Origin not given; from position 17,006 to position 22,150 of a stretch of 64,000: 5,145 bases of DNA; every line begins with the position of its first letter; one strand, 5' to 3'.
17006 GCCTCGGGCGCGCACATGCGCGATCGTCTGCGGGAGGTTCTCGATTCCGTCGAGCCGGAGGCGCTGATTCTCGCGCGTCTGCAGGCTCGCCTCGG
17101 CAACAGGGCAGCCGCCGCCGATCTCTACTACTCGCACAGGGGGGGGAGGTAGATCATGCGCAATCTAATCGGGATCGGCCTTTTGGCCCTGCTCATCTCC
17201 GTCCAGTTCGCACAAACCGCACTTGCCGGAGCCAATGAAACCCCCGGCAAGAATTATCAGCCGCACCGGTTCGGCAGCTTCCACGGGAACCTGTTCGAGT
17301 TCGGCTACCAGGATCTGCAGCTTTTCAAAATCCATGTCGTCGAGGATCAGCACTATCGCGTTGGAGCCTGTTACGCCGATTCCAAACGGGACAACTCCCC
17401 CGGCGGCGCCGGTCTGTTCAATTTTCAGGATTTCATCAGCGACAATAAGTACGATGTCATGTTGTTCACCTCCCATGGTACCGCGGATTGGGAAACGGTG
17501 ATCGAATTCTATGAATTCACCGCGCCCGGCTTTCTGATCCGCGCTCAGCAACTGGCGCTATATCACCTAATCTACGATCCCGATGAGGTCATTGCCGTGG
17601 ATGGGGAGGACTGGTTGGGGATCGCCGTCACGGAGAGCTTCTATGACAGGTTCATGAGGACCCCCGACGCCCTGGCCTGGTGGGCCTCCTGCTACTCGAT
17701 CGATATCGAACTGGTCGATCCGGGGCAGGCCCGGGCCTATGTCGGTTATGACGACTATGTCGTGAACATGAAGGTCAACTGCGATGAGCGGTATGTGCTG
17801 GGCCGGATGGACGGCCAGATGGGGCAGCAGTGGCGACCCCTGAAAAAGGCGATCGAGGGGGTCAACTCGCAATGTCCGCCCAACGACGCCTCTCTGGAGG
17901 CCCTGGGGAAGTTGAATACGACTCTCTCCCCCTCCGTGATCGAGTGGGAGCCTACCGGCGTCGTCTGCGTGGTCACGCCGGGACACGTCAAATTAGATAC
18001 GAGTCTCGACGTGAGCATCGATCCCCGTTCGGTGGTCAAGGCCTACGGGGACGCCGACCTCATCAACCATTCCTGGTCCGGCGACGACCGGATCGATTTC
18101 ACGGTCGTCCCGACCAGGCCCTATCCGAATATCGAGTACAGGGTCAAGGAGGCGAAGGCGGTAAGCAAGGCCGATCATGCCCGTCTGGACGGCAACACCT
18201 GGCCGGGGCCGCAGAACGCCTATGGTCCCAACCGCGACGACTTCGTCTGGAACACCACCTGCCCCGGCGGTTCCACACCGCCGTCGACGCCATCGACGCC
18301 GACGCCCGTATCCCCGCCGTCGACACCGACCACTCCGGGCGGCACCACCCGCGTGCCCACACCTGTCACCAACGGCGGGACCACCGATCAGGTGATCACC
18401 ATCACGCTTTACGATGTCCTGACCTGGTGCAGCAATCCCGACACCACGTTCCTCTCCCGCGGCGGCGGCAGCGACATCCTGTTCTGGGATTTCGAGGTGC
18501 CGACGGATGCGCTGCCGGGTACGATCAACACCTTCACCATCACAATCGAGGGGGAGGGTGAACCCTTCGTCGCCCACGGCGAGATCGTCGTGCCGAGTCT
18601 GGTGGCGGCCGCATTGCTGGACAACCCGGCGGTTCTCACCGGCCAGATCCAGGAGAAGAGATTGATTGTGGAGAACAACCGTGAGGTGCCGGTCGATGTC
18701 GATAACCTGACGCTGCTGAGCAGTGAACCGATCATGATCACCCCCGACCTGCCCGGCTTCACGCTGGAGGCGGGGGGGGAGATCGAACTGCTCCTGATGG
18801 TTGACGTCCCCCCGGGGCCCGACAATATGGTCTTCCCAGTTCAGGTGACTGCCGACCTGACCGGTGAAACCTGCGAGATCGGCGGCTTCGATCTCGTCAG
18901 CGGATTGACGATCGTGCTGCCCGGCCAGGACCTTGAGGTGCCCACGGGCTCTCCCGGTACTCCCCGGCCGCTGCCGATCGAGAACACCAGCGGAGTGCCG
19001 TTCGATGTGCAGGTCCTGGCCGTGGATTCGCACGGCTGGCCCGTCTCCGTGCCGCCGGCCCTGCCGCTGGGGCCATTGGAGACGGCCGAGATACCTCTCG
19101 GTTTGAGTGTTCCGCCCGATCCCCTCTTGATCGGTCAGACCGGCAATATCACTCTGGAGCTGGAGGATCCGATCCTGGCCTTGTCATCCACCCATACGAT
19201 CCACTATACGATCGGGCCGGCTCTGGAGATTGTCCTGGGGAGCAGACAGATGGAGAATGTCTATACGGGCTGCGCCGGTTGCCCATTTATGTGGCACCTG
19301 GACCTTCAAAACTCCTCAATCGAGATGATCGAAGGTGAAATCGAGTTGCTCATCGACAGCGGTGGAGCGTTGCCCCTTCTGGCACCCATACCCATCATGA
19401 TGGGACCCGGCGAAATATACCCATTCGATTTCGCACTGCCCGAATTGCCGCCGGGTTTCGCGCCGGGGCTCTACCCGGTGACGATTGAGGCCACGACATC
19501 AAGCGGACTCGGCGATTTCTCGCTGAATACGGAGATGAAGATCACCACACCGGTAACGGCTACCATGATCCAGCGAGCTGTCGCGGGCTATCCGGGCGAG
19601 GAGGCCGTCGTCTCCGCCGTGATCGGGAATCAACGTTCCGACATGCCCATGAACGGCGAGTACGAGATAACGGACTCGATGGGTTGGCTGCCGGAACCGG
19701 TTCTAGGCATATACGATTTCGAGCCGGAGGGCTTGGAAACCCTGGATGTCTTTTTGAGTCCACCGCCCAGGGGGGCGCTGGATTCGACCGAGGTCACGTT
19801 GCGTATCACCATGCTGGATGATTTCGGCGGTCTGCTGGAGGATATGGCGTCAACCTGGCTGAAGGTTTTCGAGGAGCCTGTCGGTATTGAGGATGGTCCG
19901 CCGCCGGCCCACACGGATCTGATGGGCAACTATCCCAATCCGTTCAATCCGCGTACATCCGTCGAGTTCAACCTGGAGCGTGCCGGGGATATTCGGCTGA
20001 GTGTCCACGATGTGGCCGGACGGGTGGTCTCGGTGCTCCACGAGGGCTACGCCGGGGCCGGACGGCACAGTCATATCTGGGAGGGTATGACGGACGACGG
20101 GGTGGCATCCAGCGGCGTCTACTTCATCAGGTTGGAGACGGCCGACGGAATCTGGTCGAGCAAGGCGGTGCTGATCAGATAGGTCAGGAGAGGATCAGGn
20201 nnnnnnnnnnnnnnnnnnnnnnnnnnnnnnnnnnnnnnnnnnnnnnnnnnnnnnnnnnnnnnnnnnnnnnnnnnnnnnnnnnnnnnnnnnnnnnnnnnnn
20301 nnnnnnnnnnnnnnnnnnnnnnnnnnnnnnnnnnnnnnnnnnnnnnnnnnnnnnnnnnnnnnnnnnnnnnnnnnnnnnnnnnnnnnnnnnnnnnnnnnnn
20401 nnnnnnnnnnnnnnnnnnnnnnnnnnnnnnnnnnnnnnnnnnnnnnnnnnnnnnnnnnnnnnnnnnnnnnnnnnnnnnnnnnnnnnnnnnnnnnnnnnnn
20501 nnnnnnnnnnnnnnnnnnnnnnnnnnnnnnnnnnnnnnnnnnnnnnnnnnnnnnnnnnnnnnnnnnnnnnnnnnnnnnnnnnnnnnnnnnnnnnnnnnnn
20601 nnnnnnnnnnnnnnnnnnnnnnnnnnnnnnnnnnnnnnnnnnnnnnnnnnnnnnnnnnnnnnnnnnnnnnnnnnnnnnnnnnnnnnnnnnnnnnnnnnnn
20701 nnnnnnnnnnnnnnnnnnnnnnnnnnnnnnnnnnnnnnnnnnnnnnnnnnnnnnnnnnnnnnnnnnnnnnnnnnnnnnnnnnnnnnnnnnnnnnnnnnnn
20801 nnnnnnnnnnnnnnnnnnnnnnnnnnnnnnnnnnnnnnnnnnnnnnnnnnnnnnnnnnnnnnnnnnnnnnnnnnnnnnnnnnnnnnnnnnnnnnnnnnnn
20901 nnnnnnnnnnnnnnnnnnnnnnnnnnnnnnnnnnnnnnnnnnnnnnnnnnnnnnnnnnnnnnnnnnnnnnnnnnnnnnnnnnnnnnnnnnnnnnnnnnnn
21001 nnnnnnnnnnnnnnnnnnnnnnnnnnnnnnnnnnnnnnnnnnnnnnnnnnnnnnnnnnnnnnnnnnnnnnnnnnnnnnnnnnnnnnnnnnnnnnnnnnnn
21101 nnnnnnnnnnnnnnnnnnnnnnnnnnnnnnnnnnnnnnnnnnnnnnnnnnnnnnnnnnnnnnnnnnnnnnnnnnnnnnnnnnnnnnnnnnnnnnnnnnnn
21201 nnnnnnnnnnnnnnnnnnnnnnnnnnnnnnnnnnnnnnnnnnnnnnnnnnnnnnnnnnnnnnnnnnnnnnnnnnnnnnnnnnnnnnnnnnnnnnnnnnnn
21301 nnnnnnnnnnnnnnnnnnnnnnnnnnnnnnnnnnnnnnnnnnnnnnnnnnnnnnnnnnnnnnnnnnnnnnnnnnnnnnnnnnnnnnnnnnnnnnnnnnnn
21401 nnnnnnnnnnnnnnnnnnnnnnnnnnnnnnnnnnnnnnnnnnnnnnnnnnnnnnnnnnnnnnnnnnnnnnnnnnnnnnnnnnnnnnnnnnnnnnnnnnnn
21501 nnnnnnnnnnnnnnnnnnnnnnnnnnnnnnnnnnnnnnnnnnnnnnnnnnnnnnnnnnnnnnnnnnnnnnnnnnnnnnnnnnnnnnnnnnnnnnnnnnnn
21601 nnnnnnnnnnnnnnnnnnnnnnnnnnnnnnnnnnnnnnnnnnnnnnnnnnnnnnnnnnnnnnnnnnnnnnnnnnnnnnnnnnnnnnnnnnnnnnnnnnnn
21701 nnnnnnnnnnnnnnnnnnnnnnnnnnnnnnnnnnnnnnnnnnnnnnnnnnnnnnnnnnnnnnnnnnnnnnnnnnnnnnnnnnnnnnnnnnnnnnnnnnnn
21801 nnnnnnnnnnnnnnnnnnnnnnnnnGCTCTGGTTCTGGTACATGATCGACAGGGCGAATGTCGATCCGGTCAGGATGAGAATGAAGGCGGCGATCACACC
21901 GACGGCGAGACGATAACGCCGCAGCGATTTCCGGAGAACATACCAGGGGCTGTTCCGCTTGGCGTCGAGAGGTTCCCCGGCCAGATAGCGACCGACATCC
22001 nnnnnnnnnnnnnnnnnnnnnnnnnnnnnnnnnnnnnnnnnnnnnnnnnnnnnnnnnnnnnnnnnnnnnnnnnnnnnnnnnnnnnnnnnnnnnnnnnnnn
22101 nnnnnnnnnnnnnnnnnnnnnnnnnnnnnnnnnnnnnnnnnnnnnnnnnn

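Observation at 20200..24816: FHA-domain histidine kinase directly upstream of a TPR-rich Ser/Thr kinase, with no response regulator nearby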

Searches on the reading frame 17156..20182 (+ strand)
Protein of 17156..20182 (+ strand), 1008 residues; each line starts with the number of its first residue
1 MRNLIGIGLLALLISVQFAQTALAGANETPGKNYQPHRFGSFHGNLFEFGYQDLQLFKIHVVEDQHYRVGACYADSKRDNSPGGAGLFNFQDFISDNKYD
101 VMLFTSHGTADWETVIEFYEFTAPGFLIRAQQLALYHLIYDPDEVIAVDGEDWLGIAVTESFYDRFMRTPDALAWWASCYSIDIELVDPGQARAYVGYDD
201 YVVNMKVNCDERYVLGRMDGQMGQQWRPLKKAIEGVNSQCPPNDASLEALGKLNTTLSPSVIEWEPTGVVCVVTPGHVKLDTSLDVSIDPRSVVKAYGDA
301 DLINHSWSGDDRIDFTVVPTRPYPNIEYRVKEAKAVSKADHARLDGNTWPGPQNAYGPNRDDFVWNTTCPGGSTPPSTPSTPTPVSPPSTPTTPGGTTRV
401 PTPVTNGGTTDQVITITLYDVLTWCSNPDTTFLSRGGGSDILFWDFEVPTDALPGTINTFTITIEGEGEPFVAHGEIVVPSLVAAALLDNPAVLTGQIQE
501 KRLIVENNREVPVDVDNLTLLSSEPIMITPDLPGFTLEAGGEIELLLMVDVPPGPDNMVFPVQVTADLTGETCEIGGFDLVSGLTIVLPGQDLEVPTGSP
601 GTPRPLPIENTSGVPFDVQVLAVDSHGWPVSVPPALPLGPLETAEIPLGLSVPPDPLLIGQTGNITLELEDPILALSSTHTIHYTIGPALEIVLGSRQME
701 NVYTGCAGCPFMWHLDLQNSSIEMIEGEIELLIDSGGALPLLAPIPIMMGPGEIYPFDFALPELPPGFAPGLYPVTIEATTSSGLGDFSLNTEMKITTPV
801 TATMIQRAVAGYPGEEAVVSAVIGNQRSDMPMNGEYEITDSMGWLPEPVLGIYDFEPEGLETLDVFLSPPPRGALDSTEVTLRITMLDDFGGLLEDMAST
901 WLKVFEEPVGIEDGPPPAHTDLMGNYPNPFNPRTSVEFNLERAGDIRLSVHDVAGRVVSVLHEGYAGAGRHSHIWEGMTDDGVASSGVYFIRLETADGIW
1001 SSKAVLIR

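Call 3: search_protein_families(library=pfam, proteins=[window:17156-20182:+], max_evalue=0.01)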
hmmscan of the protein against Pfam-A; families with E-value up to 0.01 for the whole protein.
window:17156-20182:+ (1008 aa): 3 families
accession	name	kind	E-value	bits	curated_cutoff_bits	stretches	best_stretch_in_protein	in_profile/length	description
PF13860.13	FlgD_ig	-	1.8e-05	25.1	27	1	934-996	12-76/79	FlgD Ig-like domain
PF18962.6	Por_Secre_tail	-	0.0022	18.7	27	0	926-1003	2-72/75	Secretion system C-terminal sorting domain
PF23619.1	Ig_VWA7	-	0.0047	17.6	27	0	387-469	7-89/104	VWA7 Ig-like domain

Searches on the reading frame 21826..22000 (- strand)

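Call 71: search_protein_families(library=pfam, proteins=[window:21826-22000:-], max_evalue=10)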
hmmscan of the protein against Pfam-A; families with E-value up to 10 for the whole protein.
window:21826-22000:- (58 aa): 0 families
